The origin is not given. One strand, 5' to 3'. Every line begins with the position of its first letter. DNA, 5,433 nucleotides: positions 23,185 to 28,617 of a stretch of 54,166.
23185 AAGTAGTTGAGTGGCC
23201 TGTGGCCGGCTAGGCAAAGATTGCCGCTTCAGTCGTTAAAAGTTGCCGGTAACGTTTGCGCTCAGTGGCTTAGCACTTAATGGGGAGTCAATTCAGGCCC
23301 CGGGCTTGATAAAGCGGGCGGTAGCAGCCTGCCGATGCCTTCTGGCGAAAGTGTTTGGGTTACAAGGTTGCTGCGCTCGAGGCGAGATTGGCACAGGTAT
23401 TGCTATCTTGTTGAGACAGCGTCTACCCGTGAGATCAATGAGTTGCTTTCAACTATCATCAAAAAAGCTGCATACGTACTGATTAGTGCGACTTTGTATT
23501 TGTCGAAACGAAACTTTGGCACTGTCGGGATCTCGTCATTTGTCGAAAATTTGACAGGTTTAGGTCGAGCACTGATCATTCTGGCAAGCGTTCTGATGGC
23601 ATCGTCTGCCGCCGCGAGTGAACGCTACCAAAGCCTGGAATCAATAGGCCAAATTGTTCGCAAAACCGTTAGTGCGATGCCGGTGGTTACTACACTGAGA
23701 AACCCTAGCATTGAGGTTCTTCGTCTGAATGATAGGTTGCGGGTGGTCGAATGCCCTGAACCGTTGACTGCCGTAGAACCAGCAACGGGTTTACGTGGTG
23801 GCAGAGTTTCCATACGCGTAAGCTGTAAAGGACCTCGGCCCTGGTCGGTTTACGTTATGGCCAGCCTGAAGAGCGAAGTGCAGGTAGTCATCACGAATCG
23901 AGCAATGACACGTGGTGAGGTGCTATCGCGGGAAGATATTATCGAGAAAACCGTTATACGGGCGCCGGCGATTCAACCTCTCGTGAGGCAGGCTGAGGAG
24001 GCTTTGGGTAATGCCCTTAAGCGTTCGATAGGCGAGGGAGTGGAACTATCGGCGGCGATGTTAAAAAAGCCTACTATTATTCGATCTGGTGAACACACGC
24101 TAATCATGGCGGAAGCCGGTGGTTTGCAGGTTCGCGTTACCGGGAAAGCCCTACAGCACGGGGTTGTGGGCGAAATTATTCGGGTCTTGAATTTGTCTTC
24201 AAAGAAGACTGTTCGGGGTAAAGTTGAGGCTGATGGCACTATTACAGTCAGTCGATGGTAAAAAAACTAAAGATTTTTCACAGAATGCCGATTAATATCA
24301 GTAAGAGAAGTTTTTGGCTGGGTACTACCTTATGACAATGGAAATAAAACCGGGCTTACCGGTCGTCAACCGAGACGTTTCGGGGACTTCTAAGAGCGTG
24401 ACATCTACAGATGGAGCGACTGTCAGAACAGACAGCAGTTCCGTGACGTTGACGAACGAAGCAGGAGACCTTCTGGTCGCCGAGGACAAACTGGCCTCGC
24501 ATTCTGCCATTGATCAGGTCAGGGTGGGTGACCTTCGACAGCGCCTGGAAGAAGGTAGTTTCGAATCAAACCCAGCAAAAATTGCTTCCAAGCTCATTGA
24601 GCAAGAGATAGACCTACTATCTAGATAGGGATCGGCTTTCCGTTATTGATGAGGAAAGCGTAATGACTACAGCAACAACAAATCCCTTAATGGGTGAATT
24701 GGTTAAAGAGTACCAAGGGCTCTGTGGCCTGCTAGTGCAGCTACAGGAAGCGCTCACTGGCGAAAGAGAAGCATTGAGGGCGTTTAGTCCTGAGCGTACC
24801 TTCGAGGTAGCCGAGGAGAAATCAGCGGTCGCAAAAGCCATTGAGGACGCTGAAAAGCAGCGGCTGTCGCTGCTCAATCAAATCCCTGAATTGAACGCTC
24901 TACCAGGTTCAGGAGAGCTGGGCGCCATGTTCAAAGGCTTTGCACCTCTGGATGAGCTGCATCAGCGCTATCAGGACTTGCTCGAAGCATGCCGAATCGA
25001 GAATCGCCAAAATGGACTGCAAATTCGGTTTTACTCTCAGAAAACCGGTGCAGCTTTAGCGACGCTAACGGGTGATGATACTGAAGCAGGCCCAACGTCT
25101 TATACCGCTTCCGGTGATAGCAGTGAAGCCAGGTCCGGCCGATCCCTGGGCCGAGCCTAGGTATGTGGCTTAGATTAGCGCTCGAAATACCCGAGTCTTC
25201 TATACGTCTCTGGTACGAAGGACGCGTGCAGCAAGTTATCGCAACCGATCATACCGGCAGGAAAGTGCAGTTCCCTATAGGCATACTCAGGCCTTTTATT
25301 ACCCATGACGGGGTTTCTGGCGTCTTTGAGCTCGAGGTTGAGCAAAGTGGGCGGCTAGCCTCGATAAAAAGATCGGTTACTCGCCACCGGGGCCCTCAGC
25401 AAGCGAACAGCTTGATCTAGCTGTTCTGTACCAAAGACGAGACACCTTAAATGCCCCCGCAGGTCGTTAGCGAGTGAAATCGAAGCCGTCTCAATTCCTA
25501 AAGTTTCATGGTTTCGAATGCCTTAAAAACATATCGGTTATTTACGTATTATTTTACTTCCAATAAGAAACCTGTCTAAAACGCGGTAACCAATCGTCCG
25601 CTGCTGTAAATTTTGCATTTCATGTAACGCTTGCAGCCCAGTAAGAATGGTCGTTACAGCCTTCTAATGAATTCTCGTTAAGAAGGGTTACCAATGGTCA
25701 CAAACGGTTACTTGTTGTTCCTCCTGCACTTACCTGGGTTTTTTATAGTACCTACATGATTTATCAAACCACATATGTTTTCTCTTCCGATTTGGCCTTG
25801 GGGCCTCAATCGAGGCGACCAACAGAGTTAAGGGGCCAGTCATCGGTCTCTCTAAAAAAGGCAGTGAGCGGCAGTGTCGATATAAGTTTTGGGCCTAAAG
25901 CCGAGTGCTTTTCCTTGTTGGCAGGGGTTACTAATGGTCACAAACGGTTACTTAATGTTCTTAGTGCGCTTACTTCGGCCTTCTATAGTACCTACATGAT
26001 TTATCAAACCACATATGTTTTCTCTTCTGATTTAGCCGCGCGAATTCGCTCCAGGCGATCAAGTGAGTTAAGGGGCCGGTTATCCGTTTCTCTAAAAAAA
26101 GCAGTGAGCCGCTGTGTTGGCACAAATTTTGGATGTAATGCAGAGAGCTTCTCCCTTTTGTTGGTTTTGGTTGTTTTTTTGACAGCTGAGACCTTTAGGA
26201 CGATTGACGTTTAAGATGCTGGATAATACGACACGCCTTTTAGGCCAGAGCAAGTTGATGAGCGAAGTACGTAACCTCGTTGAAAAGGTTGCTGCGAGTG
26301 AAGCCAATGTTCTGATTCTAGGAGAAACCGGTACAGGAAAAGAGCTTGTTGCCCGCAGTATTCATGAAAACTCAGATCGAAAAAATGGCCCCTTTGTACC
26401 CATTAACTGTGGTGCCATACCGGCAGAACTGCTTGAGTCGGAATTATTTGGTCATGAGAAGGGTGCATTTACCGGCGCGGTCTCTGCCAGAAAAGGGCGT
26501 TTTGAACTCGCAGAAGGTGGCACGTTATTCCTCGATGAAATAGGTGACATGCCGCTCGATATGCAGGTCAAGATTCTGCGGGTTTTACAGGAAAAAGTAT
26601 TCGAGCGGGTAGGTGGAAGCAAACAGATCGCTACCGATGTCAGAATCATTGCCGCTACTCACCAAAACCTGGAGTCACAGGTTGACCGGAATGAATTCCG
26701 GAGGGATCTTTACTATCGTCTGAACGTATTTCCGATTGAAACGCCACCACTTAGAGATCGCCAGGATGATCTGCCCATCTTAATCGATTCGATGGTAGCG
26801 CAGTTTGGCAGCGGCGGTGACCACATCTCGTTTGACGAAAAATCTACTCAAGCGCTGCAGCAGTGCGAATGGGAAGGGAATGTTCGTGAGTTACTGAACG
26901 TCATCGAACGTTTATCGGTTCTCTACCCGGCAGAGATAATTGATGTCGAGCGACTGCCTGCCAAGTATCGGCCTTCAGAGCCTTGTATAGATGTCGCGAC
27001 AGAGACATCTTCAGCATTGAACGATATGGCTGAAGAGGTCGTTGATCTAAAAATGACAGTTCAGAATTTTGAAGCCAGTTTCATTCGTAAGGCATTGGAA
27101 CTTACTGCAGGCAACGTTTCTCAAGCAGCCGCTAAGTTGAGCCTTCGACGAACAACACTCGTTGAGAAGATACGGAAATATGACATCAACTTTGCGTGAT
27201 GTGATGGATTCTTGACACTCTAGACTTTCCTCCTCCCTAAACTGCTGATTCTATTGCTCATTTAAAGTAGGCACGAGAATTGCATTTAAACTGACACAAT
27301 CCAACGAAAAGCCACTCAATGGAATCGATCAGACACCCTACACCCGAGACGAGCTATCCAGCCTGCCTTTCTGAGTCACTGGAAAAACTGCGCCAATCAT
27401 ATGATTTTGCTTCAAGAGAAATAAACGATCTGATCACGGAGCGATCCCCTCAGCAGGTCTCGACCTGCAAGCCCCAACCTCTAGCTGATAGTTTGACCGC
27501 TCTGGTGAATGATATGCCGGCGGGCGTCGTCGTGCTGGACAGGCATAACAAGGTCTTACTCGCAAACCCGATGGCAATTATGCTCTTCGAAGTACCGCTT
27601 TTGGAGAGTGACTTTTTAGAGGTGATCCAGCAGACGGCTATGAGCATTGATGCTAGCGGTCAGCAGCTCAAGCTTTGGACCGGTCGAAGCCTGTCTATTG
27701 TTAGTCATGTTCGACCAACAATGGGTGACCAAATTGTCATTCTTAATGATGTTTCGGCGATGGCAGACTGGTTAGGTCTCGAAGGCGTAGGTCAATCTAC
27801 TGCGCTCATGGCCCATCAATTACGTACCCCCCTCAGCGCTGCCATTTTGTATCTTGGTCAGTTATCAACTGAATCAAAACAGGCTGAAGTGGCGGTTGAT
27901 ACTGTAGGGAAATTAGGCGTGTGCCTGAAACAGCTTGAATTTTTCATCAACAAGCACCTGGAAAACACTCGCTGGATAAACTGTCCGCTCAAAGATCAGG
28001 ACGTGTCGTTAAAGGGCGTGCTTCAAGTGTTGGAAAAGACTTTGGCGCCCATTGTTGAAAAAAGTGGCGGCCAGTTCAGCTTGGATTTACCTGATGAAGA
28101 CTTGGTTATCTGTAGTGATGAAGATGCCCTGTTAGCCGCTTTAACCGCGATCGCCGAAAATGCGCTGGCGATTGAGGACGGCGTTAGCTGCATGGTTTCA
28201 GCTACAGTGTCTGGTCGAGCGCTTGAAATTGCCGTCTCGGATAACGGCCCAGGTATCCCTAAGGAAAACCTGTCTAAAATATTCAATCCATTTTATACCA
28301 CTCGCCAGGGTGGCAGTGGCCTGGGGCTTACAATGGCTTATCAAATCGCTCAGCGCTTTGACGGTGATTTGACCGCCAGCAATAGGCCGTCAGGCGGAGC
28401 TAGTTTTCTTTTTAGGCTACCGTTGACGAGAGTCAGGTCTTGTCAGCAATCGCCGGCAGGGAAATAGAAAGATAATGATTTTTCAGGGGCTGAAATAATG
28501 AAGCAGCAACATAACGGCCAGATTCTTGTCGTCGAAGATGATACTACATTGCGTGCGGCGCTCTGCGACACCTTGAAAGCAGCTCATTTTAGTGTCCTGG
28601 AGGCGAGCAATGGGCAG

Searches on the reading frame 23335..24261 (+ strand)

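Call 33: search_protein_families(library=pfam, proteins=[window:23335-24261:+], max_evalue=0.0001)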
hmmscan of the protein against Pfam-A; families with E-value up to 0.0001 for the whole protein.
window:23335-24261:+ (308 aa): 3 families
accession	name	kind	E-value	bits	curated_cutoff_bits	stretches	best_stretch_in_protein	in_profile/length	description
PF13144.11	ChapFlgA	-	3.6e-26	92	23.8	1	183-305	2-122/122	Chaperone for flagella basal body P-ring formation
PF17656.6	ChapFlgA_N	-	4.5e-10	40.2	27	1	125-177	21-74/77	FlgA N-terminal domain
PF08666.17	SAF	-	9.1e-06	26.6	21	1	183-243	2-62/63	SAF domain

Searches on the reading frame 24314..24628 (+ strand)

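Call 33: search_protein_families(library=pfam, proteins=[window:24314-24628:+], max_evalue=0.0001)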
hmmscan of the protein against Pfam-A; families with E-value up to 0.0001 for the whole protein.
window:24314-24628:+ (104 aa): 1 family
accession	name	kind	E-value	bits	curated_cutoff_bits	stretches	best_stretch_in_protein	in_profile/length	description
PF04316.19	FlgM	-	1.1e-10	42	25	1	43-96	2-55/55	Anti-sigma-28 factor, FlgM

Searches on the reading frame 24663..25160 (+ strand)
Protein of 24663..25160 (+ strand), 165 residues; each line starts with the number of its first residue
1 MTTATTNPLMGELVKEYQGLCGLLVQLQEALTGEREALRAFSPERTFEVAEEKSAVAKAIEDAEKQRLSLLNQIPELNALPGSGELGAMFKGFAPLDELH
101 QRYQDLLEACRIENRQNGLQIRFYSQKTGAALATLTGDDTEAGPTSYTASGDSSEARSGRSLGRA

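Call 33: search_protein_families(library=pfam, proteins=[window:24663-25160:+], max_evalue=0.0001)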
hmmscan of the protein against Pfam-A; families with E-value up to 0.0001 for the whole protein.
window:24663-25160:+ (165 aa): 1 family
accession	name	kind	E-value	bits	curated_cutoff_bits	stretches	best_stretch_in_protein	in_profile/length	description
PF05130.17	FlgN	-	6.5e-13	49.8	30.5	1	13-153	6-145/147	FlgN protein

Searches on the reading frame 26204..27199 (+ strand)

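Call 33: search_protein_families(library=pfam, proteins=[window:26204-27199:+], max_evalue=0.0001)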
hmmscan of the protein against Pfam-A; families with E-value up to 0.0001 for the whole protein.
window:26204-27199:+ (331 aa): 7 families
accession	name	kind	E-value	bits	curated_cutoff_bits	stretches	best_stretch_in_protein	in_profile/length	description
PF00158.32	Sigma54_activat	-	1.2e-76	256.6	20.2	1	12-179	1-168/168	Sigma-54 interaction domain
PF14532.12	Sigma54_activ_2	-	3.5e-24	86.1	25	1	13-183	1-138/138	Sigma-54 interaction domain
PF25601.1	AAA_lid_14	-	1.8e-18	66.6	27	1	184-260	1-79/87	AAA+ ATPase lid domain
PF02954.25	HTH_8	-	1.4e-10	41.2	22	1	287-326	3-42/42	Bacterial regulatory protein, Fis family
PF07728.20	AAA_5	-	8e-09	36.1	22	1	35-170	1-136/139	AAA domain (dynein-related subfamily)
PF13191.12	AAA_16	-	2e-06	28.8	32.6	1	11-88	1-85/167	AAA ATPase domain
PF01078.27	Mg_chelatase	-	3.9e-05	23.6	20.3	0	21-54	10-43/207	Magnesium chelatase, subunit ChlI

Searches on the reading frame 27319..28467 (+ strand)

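Call 33: search_protein_families(library=pfam, proteins=[window:27319-28467:+], max_evalue=0.0001)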
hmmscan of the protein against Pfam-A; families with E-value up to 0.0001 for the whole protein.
window:27319-28467:+ (382 aa): 2 families
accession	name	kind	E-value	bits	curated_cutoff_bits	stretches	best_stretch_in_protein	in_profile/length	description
PF02518.31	HATPase_c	-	5.1e-22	78.8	26.4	1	267-370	2-110/111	Histidine kinase-, DNA gyrase B-, and HSP90-like ATPase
PF00512.31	HisKA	-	1.9e-07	31.5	26.9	1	159-214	4-58/66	His Kinase A (phospho-acceptor) domain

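Call 71: search_protein_families(library=ncbifam, proteins=[window:27319-28467:+], max_evalue=0.01)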
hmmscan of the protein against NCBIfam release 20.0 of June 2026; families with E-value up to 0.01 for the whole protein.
window:27319-28467:+ (382 aa): 79 families (the best 25 are shown)
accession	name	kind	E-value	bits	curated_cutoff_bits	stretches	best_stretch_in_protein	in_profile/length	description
NF008468.0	PRK11360.1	equivalog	2.9e-31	108.5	646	1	64-372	275-611/616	two-component system sensor histidine kinase AtoS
TIGR02966.1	phoR_proteo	equivalog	7e-24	84.4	334.2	1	57-366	6-332/333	phosphate regulon sensor histidine kinase PhoR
NF033092.0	HK_WalK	equivalog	7e-22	77.7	725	1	59-369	260-594/594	cell wall metabolism sensor histidine kinase WalK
NF046044.1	PnpS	equivalog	1.6e-21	76.8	400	1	32-368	33-390/390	two-component system histidine kinase PnpS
NF006800.0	PRK09303.1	equivalog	2.1e-20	73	342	1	159-371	153-379/383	histidine kinase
NF008312.0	PRK11100.1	equivalog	1.5e-19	70.2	356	1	157-368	256-473/477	two-component system sensor histidine kinase CreC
NF010411.0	PRK13837.1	equivalog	1.5e-19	69.5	647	1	297-372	603-678/828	two-component system VirA-like sensor kinase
NF033091.0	HK_VanS_ACDEFG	equivalog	1.7e-19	70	400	1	164-356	81-282/293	vancomycin resistance histidine kinase VanS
NF007688.0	PRK10364.1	equivalog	4.5e-19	68.5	479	1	156-373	239-455/460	two-component system sensor histidine kinase ZraS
NF007007.0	PRK09470.1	equivalog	1e-18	67.5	486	1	165-371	253-461/463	envelope stress sensor histidine kinase CpxA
NF041832.1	near_NosP_CTERM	subfamily_domain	1.7e-18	66.9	400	1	162-377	12-233/370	NahK/ErcS family hybrid sensor histidine kinase/response regulator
NF007898.0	PRK10604.1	equivalog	2.8e-18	66.3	478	1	164-371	219-425/433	two-component system sensor histidine kinase RstB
NF041947.1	LuxQ_Vibrio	equivalog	2.4e-17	62.1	1200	1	162-376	477-703/843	quorum-sensing autoinducer 2 sensor kinase/phosphatase LuxQ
NF041735.1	hist_kin_RppB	equivalog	7.2e-17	61.3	400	1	158-368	217-438/438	two-component system sensor histidine kinase RppB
NF007793.0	PRK10490.1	equivalog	8e-17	60.5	1123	1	163-373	670-886/895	two-component system sensor histidine kinase KdpD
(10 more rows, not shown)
